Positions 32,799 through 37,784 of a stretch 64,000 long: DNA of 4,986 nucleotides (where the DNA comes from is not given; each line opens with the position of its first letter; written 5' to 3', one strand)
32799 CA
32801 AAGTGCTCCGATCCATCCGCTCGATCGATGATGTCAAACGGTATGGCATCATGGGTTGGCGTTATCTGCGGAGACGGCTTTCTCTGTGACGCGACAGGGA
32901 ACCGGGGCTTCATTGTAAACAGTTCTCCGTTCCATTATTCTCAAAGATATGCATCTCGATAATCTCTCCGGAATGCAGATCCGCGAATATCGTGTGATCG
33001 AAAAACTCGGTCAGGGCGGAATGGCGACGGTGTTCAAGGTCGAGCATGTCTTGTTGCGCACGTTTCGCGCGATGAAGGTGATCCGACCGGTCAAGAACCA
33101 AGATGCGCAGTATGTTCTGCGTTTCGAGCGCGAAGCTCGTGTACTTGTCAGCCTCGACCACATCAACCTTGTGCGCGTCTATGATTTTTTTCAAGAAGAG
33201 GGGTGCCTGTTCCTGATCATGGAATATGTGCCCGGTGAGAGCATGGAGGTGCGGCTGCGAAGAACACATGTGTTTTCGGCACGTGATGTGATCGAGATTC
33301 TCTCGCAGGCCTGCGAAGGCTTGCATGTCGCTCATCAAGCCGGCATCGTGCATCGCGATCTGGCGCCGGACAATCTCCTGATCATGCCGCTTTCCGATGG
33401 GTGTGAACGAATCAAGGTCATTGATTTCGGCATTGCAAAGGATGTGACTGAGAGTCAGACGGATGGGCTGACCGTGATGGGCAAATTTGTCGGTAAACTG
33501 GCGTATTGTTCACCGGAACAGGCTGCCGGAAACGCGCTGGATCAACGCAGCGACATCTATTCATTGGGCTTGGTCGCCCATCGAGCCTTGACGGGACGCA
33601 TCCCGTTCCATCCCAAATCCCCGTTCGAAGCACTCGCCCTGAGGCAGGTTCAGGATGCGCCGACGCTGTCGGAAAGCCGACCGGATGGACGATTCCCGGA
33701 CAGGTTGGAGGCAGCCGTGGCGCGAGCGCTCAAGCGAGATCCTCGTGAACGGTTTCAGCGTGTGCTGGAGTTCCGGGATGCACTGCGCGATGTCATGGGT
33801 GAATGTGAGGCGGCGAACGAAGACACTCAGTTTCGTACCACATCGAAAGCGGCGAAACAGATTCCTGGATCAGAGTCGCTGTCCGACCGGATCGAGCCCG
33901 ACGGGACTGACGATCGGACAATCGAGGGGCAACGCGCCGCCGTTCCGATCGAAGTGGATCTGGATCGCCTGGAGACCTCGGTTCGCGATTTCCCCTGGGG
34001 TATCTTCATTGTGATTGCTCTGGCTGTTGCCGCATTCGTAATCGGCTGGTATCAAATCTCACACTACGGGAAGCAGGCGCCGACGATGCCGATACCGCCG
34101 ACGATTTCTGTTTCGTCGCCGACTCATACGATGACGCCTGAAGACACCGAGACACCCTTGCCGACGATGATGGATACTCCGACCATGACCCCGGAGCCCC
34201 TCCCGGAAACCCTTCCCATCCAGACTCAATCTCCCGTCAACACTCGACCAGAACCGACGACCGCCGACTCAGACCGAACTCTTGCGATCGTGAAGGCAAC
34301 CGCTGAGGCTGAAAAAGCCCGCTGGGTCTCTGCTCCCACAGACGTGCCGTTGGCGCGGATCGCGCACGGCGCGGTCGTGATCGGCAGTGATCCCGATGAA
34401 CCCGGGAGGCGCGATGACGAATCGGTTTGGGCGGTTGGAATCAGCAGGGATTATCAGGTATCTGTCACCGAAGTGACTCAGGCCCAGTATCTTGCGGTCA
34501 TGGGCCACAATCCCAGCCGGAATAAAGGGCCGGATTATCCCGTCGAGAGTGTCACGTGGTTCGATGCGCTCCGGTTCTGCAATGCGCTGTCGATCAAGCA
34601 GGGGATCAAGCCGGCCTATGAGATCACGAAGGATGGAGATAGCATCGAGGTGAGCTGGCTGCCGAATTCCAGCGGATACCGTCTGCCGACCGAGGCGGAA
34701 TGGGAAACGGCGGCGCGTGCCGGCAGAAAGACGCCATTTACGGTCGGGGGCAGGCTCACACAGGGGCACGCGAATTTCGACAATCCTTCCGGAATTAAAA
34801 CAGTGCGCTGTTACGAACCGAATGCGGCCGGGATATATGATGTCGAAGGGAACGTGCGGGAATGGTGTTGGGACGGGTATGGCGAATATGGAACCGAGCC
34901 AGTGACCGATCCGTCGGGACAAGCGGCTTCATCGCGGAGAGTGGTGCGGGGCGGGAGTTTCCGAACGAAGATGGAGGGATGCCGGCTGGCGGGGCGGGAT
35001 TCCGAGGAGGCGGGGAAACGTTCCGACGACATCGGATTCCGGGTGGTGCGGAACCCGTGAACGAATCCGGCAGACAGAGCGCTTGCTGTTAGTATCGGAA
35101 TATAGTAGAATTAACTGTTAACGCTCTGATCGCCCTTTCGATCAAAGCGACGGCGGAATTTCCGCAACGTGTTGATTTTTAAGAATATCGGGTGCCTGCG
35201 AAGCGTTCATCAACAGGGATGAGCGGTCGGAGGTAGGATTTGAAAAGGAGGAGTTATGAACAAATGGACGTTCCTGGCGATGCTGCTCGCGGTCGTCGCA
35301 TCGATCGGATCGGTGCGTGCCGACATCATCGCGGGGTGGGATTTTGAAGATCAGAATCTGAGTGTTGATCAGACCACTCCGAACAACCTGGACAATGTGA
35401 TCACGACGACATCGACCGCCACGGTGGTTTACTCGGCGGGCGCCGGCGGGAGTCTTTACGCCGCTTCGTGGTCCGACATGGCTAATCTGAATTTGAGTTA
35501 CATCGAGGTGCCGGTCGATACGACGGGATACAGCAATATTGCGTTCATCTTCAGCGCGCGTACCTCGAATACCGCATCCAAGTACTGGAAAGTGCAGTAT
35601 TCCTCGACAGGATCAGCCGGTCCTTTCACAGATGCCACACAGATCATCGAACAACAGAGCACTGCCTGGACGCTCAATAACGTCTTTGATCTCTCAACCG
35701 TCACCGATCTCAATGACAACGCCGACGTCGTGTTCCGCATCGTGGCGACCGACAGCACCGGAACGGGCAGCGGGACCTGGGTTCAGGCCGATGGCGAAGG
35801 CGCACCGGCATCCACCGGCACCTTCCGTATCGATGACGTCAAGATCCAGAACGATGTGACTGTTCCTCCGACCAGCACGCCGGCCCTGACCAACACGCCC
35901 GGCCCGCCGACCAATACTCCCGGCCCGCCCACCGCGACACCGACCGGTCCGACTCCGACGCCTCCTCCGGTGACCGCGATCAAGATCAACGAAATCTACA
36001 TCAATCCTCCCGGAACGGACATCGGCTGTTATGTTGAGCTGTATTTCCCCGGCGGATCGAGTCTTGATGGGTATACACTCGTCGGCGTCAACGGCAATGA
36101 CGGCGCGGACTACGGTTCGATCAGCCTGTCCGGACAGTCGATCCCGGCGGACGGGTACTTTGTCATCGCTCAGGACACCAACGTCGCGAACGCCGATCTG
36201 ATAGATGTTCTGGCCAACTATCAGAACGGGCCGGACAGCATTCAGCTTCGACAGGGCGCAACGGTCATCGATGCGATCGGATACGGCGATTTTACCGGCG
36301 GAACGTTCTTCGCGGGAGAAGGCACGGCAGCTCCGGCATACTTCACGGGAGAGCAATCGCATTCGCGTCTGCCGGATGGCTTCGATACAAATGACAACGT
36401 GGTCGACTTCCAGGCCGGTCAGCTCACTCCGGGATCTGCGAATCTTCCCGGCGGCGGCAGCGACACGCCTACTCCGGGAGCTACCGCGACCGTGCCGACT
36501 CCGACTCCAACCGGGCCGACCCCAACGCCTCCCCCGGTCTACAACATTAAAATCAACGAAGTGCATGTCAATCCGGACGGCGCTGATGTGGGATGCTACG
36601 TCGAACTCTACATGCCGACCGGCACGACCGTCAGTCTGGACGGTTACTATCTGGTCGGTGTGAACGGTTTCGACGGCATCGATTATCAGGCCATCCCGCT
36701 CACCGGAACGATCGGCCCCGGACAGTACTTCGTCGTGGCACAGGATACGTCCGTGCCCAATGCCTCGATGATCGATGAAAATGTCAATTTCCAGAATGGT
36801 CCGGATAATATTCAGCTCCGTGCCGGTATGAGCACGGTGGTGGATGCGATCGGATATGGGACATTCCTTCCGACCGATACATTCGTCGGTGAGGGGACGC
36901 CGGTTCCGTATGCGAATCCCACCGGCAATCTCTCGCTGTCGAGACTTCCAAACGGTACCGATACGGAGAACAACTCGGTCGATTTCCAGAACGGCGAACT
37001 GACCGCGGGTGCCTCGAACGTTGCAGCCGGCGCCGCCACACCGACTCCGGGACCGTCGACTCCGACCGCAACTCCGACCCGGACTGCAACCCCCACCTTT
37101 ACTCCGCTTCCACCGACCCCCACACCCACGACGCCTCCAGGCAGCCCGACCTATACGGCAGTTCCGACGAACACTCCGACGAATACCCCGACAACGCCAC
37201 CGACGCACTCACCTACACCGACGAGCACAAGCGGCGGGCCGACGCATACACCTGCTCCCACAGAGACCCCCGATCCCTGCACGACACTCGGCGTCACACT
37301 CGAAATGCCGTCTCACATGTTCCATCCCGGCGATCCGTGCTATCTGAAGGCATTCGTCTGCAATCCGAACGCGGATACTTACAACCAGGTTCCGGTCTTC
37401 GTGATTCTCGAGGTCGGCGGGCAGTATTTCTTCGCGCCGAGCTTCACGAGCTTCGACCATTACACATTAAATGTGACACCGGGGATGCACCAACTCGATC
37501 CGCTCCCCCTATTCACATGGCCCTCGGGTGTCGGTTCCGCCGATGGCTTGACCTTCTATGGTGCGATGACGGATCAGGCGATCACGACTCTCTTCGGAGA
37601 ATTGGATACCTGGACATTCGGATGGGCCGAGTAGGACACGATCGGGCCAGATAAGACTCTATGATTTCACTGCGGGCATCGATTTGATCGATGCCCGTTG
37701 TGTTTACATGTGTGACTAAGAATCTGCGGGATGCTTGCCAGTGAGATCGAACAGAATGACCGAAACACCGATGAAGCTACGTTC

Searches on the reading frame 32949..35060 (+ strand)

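Call 18: search_protein_families(library=pfam, proteins=[window:32949-35060:+], max_evalue=0.001)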
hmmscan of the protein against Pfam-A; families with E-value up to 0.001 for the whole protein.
window:32949-35060:+ (703 aa): 6 families
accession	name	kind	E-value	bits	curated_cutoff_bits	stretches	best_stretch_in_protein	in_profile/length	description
PF00069.31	Pkinase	-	8.6e-47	160.2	31.7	1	14-269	1-252/263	Protein kinase domain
PF03781.23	FGE-sulfatase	-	3.3e-38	132.2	23.3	1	470-701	7-255/255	Sulfatase-modifying factor enzyme 1-like domain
PF07714.23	PK_Tyr_Ser-Thr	-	2.5e-29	102.8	23.1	1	16-268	3-248/258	Protein tyrosine and serine/threonine kinase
PF03109.22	ABC1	-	1e-06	28.5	22.9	1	88-174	144-225/244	ABC1 atypical kinase-like domain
PF01636.29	APH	-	9.6e-05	22.7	23.2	0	126-162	161-196/239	Phosphotransferase enzyme family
PF17667.7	Pkinase_fungal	-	0.00018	20.8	24.1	1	110-173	284-349/387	Fungal protein kinase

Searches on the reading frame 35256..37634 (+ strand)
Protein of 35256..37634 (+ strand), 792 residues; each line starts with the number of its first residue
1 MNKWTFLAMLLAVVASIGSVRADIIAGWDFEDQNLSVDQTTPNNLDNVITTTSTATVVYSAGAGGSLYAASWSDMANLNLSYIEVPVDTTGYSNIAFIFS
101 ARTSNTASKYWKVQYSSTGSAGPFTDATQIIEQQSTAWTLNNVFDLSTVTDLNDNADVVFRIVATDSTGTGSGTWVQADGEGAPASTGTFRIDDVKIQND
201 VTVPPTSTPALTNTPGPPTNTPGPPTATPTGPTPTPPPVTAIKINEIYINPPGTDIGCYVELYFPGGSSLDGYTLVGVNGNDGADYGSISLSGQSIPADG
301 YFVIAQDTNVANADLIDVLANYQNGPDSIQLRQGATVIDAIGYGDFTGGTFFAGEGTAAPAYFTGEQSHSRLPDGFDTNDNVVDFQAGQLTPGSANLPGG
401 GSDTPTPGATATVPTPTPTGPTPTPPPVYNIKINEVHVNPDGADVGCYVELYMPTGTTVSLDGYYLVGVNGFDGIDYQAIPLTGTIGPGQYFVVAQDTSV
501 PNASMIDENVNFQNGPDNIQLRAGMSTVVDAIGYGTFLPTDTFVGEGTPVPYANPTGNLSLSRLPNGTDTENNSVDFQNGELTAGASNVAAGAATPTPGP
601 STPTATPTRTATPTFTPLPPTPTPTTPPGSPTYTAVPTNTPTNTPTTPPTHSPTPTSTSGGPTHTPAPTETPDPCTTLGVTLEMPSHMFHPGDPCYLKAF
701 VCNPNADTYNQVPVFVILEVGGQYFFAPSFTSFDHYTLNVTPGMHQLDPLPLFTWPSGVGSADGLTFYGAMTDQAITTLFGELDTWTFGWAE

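Call 4: search_protein_families(library=pfam, proteins=[window:35256-37634:+], max_evalue=1)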
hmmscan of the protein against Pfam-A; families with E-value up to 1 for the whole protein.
window:35256-37634:+ (792 aa): 1 family
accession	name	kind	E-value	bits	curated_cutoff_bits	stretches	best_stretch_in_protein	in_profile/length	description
PF00932.25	LTD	-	1e-21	77.8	34.3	2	429-535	6-108/109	Lamin Tail Domain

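Call 5: search_protein_families(library=ncbifam, proteins=[window:35256-37634:+], max_evalue=1)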
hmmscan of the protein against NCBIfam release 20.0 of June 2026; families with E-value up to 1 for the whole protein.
window:35256-37634:+ (792 aa): 2 families
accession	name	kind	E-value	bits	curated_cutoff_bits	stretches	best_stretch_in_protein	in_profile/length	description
NF033680.1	exonuc_ExeM-GG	exception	2e-06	26.1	1300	1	259-342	40-128/884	extracellular exonuclease ExeM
TIGR01577.1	oligosac_amyl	hypoth_equivalog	0.27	9.8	820.7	1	79-146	299-368/616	oligosaccharide amylase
